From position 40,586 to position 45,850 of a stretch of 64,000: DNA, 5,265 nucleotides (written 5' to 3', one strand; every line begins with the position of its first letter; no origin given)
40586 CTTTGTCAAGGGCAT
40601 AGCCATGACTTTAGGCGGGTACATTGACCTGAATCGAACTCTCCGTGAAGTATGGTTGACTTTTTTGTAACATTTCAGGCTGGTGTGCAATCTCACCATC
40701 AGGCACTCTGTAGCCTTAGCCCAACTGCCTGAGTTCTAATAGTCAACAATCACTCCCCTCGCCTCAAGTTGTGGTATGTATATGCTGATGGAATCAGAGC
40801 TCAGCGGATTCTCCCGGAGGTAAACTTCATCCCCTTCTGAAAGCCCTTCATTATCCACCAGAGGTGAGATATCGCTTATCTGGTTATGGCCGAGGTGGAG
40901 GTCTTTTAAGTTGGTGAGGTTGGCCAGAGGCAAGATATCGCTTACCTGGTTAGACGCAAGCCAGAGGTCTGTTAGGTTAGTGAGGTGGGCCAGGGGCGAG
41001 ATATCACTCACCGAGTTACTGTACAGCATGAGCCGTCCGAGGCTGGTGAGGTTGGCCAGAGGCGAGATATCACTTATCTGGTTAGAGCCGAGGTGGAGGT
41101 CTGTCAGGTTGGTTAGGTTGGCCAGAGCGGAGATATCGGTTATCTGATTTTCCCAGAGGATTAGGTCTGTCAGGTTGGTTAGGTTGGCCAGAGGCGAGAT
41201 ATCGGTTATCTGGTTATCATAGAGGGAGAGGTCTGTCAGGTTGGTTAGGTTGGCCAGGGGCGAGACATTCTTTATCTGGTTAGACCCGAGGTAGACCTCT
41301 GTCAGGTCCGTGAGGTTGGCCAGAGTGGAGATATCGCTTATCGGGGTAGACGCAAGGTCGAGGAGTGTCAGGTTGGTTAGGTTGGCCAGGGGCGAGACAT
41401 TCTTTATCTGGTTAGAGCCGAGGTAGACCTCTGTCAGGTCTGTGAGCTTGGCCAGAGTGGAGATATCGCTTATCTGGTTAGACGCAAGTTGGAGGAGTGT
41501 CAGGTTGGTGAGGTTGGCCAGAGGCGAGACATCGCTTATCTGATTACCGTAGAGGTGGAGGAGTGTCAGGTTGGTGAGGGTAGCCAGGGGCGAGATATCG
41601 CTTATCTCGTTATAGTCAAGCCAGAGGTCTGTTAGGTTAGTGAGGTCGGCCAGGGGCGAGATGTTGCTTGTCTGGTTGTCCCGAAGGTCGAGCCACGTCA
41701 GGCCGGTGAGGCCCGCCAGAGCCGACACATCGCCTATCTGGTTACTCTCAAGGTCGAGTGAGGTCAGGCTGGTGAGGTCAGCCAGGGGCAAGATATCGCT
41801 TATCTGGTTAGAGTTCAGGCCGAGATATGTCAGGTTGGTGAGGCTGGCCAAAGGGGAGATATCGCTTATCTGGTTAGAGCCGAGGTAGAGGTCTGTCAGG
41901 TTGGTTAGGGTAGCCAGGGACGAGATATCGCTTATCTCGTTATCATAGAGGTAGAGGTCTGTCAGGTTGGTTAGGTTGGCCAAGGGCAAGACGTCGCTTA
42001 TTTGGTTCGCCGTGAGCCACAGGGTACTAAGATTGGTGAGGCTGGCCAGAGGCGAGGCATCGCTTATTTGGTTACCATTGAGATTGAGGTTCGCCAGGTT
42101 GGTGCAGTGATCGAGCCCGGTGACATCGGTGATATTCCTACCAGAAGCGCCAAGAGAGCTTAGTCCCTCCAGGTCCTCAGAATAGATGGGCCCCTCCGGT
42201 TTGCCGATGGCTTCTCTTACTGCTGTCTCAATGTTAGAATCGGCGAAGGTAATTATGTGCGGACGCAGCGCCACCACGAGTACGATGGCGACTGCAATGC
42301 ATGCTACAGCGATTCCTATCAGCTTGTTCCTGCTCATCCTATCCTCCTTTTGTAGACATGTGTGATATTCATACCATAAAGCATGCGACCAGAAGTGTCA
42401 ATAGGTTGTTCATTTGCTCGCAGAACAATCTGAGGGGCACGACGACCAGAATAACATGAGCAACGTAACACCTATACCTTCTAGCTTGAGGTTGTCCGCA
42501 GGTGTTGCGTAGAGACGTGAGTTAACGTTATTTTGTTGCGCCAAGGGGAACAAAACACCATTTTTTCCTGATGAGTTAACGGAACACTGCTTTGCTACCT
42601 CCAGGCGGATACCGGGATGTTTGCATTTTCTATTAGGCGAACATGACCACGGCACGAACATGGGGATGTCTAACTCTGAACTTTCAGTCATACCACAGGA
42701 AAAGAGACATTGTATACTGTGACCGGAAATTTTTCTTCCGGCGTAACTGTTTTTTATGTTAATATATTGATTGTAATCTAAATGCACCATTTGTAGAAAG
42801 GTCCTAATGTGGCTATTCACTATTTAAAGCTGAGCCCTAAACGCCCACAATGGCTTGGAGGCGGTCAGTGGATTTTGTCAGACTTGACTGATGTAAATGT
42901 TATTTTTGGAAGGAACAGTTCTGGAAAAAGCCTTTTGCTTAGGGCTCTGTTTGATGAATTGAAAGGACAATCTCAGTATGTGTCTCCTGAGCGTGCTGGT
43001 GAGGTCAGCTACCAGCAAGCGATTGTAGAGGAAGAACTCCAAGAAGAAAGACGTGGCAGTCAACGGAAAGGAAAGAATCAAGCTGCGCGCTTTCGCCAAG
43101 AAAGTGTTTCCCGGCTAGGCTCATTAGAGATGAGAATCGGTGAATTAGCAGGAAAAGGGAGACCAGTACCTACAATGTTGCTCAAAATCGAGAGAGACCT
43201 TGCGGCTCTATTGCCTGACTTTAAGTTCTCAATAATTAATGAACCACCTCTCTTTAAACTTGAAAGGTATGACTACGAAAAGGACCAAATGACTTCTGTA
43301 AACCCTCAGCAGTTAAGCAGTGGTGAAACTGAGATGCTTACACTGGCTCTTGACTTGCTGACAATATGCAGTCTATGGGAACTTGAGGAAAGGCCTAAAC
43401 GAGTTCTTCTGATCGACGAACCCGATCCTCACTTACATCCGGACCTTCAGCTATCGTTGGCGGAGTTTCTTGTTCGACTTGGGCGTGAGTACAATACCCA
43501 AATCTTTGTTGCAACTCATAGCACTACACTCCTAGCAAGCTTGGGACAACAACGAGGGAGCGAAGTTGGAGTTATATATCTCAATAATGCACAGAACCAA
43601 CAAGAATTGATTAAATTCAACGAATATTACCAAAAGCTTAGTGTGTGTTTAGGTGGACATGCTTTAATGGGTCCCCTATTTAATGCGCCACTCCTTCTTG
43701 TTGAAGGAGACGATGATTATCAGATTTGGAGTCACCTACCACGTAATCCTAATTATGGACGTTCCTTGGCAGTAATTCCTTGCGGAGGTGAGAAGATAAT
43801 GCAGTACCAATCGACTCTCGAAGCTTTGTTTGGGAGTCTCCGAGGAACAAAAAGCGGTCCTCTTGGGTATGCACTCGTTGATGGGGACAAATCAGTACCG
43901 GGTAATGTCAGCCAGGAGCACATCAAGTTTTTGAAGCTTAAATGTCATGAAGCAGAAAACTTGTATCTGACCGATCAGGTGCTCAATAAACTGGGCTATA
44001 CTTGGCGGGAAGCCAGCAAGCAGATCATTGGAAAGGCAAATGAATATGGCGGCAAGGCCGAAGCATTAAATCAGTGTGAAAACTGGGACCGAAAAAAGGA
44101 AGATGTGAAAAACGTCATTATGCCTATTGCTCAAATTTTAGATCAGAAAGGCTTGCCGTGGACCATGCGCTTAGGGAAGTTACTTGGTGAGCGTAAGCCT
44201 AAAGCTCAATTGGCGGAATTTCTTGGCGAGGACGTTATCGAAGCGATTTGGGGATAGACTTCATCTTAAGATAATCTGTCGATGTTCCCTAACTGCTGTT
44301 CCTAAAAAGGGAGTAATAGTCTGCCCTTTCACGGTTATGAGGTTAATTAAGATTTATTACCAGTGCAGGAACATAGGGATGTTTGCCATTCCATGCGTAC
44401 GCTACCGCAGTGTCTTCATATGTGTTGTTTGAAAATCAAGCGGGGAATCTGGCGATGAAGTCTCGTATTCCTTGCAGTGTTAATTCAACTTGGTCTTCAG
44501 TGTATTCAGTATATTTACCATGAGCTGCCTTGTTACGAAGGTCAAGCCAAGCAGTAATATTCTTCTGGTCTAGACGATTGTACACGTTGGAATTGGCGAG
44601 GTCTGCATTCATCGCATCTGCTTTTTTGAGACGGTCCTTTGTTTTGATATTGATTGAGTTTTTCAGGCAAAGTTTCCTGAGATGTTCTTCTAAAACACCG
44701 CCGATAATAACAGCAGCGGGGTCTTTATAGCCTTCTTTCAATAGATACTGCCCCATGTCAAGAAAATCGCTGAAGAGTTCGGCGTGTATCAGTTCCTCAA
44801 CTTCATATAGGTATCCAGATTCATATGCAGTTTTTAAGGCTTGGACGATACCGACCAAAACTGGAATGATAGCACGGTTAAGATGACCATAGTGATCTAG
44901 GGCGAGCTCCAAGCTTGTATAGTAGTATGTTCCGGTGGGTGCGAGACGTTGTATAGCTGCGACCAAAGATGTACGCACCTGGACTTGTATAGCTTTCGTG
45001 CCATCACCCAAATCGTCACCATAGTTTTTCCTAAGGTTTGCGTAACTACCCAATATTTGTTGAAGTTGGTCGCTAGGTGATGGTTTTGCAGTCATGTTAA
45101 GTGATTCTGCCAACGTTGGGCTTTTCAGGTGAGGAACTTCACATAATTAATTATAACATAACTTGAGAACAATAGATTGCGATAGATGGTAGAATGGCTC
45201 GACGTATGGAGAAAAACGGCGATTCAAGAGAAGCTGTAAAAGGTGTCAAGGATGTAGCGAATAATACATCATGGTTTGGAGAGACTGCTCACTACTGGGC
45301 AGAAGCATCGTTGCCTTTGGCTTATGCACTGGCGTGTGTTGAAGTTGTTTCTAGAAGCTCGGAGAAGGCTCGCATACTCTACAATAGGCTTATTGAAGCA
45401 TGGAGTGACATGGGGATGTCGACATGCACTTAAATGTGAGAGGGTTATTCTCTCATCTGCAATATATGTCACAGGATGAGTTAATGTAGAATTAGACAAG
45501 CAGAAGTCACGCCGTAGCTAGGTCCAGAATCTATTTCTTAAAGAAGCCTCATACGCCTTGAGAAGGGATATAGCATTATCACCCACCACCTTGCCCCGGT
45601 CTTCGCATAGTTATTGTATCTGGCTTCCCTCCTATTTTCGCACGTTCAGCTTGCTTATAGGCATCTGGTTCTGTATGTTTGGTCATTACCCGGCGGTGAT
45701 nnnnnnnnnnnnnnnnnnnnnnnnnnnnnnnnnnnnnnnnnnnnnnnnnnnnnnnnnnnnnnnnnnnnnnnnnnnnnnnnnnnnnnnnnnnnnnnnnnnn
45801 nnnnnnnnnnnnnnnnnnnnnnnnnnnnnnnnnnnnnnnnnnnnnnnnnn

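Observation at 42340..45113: Candidate anti-phage defence locus: OLD-like ABC-ATPase/TOPRIM gene convergent with a HEPN-like (Rx4H) gene in an AT-rich island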

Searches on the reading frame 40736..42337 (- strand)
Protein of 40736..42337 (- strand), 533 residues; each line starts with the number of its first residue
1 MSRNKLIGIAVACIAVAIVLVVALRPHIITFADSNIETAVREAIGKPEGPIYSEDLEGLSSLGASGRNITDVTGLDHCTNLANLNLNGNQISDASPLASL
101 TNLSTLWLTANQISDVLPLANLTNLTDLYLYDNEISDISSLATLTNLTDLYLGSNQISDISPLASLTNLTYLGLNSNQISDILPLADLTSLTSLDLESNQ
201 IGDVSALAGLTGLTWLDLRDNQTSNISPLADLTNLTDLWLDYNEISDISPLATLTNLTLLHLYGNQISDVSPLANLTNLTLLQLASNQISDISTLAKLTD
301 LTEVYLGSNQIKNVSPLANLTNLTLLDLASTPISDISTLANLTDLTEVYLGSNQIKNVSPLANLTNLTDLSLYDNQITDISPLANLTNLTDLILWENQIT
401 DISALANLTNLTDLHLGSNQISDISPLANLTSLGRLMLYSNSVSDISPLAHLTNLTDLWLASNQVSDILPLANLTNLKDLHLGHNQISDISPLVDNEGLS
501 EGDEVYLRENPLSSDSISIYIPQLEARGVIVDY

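Call 83: search_protein_families(library=pfam, proteins=[window:40736-42337:-], max_evalue=0.001)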
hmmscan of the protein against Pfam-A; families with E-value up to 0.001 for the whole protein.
window:40736-42337:- (533 aa): 8 families
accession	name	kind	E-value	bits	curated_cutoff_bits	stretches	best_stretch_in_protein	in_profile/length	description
PF12799.13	LRR_4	-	1.6e-105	343.1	27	15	387-429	1-44/44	Leucine Rich repeats (2 copies)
PF13855.12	LRR_8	-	6.4e-42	141.6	27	12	167-222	1-60/61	Leucine rich repeat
PF14580.12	LRR_9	-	9.5e-14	51.8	30.5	0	130-201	49-125/175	Leucine-rich repeat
PF23598.1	LRR_14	-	1e-13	51.2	40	2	262-487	7-251/353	Leucine-rich repeat region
PF00560.39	LRR_1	-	1.4e-12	45.5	20.6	0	190-205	1-18/23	Leucine Rich Repeat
PF13516.12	LRR_6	-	6.5e-12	45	23.4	0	189-207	3-21/24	Leucine Rich repeat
PF23952.1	LRR_EndoS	-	2.1e-10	41.3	27.9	0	31-141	1-102/116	Endo-beta-N-acetylglucosaminidase EndoS LRR domain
PF23211.1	LRR_LRWD1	-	1.9e-06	28.1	28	0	247-315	34-102/190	Leucine-rich repeat and WD repeat-containing protein 1, LRR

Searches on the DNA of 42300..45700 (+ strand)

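Call 61: search_rna_families(source=window, start=42300, end=45700, threshold=evalue, max_evalue=1)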
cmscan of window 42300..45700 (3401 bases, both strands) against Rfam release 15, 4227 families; matches with E-value up to 1: 1.
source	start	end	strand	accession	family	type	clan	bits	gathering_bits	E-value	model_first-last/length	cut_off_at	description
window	45521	45650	+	RF02115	FAM13A-AS1_2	Gene; lncRNA;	-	20.9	38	0.29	1-110/110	no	FAM13A antisense RNA 1 conserved region 2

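Call 77: search_dna_similar(query=L207:5900-7500:+, collection=ecoli_genomes, mode=near, max_rows=8)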
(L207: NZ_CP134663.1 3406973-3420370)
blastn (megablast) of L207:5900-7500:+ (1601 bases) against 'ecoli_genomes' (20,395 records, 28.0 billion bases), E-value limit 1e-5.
Records with a match: 28; places in all: 28; records where one place covers at least 80% of the query: 28.
Genomes with a match: 28 of 5426; with a place that covers at least 80% of the query: 28. Places per genome that has any: lowest 1, median 1, highest 1. On chromosomes: 28 places; on plasmids: 0.
Best place of each record, by identity: >=99% 28.
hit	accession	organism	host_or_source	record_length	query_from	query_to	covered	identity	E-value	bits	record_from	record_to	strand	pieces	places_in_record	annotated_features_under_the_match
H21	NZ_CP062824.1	Escherichia coli O169:H41 strain Res13-Lact-PER13-34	Sus scrofa domesticus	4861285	1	1601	100%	100.0%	0e+0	2957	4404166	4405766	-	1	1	AAA family ATPase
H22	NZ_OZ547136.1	Escherichia coli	Homo sapiens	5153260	1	1601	100%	100.0%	0e+0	2957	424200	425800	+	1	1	AAA family ATPase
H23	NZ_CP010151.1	Escherichia coli strain D8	dog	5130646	1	1601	100%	99.9%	0e+0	2952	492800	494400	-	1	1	AAA family ATPase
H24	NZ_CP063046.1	Escherichia coli strain KC-Dl-1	Delphinapterus leucas (Beluga whale)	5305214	1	1601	100%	99.9%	0e+0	2952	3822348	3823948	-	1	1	AAA family ATPase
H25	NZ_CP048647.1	Escherichia coli strain GW-AmxH19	wastewater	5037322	1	1601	100%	99.9%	0e+0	2952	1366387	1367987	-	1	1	AAA family ATPase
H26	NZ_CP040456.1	Escherichia coli strain UPEC132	Homo sapiens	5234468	1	1601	100%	99.9%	0e+0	2952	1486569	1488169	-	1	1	AAA family ATPase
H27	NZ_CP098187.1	Escherichia coli strain Z0117EC0117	Canis lupus familiaris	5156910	1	1601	100%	99.9%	0e+0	2952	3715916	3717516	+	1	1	AAA family ATPase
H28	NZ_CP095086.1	Escherichia coli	Homo sapiens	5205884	1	1601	100%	99.9%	0e+0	2952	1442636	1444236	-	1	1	AAA family ATPase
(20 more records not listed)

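Call 78: get_annotated_region(hit=H21, flank=7000)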
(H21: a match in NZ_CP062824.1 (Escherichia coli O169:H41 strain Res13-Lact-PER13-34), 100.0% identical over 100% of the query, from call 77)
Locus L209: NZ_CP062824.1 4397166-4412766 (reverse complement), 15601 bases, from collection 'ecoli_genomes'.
description: Escherichia coli O169:H41 strain Res13-Lact-PER13-34 chromosome, complete genome
organism: Escherichia coli O169:H41 strain Res13-Lact-PER13-34 (NCBI taxid 1446701)
replicon: chromosome; assembly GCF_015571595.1
host: Sus scrofa domesticus; source: feces; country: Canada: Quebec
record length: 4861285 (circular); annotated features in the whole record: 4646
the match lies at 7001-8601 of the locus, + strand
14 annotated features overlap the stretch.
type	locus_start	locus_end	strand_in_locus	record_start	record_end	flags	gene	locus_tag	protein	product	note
CDS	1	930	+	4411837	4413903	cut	ppk1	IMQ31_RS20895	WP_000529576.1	polyphosphate kinase 1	-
CDS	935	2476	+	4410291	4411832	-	ppx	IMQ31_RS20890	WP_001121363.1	exopolyphosphatase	-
CDS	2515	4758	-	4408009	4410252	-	pdeF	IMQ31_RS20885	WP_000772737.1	cyclic-guanylate-specific phosphodiesterase PdeF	-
CDS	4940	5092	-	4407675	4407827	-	-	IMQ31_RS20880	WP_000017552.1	hypothetical protein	-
CDS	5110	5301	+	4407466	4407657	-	yfgG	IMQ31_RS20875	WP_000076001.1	YfgG family protein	-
CDS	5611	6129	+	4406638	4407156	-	yfgH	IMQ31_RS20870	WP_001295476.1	glycine zipper 2TM domain-containing protein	-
CDS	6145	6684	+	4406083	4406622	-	yfgI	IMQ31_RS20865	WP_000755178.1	DUF5384 family protein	-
CDS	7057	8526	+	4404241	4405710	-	-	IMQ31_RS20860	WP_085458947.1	AAA family ATPase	-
CDS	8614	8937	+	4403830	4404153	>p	-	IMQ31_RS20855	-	integrase core domain-containing protein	incomplete; partial in the middle of a contig; missing N-terminus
CDS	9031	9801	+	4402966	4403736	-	-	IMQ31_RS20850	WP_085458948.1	response regulator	-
CDS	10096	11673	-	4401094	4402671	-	guaA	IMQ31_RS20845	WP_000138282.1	glutamine-hydrolyzing GMP synthase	-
CDS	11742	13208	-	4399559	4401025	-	guaB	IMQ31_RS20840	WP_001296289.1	IMP dehydrogenase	-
CDS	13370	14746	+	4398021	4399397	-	xseA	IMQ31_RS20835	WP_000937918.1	exodeoxyribonuclease VII large subunit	-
CDS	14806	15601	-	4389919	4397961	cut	-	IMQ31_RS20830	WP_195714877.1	adhesion domain-containing protein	-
